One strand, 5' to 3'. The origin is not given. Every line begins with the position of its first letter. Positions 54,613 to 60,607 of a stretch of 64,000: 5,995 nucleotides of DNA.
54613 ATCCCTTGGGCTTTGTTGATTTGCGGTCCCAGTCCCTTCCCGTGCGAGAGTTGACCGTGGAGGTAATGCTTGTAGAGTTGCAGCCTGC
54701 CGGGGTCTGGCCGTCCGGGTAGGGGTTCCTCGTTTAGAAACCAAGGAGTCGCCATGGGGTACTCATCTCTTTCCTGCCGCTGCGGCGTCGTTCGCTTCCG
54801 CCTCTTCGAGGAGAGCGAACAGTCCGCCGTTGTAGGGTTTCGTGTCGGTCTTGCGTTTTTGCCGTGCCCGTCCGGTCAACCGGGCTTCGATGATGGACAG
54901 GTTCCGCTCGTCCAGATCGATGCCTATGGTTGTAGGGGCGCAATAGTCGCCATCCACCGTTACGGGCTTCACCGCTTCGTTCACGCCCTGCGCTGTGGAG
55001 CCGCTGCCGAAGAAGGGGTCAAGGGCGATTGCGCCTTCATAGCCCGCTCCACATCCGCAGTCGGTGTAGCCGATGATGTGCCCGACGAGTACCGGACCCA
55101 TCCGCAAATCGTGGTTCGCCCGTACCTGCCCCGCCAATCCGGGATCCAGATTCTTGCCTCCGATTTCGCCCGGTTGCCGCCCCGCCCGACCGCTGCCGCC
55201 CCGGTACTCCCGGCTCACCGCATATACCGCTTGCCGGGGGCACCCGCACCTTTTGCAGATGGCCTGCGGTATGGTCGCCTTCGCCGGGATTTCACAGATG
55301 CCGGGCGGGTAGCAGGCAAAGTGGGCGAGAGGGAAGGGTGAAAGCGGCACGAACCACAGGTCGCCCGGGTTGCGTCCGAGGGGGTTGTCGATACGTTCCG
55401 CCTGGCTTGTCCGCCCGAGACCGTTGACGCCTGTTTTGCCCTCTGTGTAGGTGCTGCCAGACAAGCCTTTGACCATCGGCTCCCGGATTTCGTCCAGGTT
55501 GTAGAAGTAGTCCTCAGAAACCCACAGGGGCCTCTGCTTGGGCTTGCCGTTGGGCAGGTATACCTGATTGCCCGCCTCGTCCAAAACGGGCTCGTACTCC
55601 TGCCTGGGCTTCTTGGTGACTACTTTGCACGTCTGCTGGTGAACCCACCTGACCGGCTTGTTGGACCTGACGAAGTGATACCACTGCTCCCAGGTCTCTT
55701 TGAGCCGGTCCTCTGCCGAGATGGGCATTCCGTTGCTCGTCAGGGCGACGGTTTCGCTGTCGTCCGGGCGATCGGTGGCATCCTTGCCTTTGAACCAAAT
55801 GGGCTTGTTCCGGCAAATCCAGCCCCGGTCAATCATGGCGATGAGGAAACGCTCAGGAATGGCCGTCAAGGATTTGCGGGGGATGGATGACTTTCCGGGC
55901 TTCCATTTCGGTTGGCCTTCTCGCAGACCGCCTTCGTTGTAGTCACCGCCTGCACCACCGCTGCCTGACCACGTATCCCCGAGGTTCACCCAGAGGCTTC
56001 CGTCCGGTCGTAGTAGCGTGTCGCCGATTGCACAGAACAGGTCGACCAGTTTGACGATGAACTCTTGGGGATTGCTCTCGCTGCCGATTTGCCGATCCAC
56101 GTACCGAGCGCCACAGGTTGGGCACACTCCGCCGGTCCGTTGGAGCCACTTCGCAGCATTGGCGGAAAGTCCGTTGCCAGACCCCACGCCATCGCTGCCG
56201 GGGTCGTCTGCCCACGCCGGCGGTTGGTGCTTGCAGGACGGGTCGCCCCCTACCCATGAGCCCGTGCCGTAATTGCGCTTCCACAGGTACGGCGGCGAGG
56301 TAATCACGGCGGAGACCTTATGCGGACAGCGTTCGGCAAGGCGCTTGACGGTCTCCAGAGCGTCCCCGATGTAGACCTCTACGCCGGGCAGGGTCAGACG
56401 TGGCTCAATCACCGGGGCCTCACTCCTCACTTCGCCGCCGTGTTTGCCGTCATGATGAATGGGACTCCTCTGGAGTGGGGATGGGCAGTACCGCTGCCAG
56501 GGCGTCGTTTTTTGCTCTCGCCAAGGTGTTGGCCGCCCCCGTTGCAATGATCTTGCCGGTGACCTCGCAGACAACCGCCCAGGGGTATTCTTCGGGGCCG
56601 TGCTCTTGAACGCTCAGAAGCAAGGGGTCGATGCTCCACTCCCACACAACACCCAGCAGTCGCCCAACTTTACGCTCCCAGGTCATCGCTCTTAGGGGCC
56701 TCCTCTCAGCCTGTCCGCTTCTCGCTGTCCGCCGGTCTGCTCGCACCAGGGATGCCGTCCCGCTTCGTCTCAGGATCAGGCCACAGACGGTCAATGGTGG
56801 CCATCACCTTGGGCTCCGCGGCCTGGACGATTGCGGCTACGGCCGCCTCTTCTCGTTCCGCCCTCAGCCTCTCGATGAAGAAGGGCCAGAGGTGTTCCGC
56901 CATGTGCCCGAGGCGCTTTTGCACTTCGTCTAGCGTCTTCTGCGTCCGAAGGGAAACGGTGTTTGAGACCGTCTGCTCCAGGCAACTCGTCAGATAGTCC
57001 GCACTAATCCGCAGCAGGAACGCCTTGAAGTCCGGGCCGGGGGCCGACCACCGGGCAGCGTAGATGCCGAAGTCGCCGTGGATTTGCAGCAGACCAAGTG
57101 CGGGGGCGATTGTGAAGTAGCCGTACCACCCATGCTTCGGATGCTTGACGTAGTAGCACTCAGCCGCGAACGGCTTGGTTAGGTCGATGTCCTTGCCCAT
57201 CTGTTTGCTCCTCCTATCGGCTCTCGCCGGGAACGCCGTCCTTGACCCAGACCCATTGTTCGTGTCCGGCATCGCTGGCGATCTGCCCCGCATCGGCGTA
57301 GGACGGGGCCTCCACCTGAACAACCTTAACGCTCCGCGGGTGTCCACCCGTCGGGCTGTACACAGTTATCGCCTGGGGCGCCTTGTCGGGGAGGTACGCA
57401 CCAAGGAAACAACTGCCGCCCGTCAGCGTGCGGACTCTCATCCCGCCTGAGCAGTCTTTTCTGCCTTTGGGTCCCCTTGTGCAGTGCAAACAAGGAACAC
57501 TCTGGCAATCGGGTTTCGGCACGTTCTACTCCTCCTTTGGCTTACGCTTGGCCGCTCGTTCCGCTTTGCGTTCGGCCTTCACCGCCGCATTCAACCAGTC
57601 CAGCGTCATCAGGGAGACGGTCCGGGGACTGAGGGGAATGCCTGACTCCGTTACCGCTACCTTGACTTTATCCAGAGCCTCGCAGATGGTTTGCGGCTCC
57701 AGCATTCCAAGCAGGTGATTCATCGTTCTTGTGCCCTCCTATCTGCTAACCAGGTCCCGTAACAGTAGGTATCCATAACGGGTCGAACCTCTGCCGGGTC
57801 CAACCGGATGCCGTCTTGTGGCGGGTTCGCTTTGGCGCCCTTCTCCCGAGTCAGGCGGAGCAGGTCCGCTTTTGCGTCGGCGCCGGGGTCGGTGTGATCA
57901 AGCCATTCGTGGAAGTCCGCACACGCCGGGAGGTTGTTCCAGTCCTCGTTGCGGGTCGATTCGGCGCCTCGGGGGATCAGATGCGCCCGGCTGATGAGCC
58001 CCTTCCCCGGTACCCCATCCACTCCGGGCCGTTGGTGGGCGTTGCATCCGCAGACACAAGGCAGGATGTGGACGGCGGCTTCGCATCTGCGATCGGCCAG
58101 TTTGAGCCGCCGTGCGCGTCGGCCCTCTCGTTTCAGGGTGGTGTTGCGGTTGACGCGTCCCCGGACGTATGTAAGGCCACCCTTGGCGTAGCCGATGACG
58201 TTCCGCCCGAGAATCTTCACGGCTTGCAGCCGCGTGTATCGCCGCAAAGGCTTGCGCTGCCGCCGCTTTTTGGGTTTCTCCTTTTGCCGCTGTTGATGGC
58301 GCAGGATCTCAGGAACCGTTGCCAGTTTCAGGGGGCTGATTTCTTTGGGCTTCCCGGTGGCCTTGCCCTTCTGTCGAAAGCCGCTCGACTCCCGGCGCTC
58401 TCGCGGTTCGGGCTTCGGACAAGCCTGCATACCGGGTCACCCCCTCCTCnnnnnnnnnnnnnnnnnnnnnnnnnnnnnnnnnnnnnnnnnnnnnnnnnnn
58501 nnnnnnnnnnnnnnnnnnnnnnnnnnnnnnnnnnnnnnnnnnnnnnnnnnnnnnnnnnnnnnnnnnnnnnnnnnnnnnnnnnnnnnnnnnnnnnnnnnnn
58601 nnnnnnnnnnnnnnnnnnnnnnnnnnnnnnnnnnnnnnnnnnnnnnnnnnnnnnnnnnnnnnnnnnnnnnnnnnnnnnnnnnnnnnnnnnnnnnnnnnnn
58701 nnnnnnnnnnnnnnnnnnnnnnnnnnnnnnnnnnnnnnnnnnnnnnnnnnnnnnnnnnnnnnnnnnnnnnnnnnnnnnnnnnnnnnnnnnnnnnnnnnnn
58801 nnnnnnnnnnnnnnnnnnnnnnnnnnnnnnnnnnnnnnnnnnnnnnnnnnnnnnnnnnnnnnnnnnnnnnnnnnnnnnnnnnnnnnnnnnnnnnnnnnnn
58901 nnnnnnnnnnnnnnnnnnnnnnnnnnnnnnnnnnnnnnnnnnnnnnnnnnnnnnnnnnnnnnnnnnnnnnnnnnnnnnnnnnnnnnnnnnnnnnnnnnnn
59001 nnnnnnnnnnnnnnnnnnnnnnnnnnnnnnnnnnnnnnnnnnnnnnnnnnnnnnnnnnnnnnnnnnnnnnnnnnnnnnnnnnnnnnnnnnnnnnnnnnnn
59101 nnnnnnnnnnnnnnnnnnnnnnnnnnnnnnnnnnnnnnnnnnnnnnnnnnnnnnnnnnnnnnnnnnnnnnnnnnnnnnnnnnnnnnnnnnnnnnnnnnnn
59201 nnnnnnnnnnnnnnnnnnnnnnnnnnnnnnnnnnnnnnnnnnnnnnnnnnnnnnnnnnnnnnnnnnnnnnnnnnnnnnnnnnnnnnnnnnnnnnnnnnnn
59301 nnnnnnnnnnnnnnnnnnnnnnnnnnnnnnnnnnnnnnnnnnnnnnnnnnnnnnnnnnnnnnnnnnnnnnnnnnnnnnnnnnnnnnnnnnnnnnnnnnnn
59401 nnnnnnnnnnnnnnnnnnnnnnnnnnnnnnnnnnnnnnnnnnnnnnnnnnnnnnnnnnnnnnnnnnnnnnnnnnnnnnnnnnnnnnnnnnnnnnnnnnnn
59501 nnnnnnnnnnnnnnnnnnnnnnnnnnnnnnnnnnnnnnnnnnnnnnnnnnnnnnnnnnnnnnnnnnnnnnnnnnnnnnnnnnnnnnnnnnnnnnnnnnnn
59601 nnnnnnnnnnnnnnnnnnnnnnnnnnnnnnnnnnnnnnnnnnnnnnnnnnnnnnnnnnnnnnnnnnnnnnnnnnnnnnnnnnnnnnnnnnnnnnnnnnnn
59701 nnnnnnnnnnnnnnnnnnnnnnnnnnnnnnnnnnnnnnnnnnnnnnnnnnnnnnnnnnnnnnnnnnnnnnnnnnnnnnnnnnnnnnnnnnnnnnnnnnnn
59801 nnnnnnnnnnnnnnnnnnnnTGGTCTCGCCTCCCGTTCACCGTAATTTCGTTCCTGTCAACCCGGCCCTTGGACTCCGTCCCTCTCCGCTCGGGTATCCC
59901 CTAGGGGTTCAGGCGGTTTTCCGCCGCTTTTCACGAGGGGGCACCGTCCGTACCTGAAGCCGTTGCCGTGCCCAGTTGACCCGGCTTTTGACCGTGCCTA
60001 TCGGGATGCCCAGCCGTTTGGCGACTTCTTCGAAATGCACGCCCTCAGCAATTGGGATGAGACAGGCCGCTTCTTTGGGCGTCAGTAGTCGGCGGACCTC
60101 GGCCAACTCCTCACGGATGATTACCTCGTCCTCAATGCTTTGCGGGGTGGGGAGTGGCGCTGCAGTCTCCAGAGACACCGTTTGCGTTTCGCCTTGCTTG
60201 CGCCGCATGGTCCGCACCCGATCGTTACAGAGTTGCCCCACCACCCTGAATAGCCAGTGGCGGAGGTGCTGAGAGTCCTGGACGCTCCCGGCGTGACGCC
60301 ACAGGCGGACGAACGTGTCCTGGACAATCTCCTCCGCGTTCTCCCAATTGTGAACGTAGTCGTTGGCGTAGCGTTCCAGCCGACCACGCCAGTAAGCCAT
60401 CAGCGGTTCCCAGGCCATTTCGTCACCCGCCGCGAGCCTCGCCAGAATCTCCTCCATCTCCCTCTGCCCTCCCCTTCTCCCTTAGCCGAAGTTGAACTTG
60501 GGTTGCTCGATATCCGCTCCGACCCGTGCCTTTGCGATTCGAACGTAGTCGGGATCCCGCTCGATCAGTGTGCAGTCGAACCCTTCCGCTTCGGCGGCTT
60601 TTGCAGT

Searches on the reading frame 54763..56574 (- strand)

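Call 7: search_protein_families(library=pfam, proteins=[window:54763-56574:-], max_evalue=0.01)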
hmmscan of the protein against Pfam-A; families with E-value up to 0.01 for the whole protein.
window:54763-56574:- (603 aa): 1 family
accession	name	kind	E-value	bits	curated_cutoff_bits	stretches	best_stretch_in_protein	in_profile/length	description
PF01555.25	N6_N4_Mtase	-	2.2e-12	47.9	26.7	1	87-562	1-219/221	DNA methylase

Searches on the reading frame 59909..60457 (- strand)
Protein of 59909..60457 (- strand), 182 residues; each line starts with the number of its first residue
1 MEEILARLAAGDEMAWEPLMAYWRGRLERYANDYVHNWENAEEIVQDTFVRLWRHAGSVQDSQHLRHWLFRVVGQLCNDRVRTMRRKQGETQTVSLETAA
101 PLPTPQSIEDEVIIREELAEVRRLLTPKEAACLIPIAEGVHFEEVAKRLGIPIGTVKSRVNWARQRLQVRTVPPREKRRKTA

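Call 7: search_protein_families(library=pfam, proteins=[window:59909-60457:-], max_evalue=0.01)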
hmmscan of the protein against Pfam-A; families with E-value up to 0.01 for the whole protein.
window:59909-60457:- (182 aa): 6 families
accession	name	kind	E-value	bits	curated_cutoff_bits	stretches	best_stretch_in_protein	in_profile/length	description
PF04542.20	Sigma70_r2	-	1.2e-12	47.9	24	1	21-86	3-70/71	Sigma-70 region 2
PF07638.17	Sigma70_ECF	-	2.9e-06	27.7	21.1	1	3-169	6-181/185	ECF sigma factor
PF08281.18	Sigma70_r4_2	-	1.7e-05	24.8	25.7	1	124-167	10-54/54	Sigma-70, region 4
PF04545.22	Sigma70_r4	-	3.4e-05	23.7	24.1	1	138-168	19-49/50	Sigma-70, region 4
PF22029.2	PhyR_sigma2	-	4.9e-05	23.7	27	1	27-72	8-53/55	Sigma2 domain of PhyR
PF00196.25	GerE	-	0.00062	19.8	23.5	1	124-170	2-48/57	Bacterial regulatory proteins, luxR family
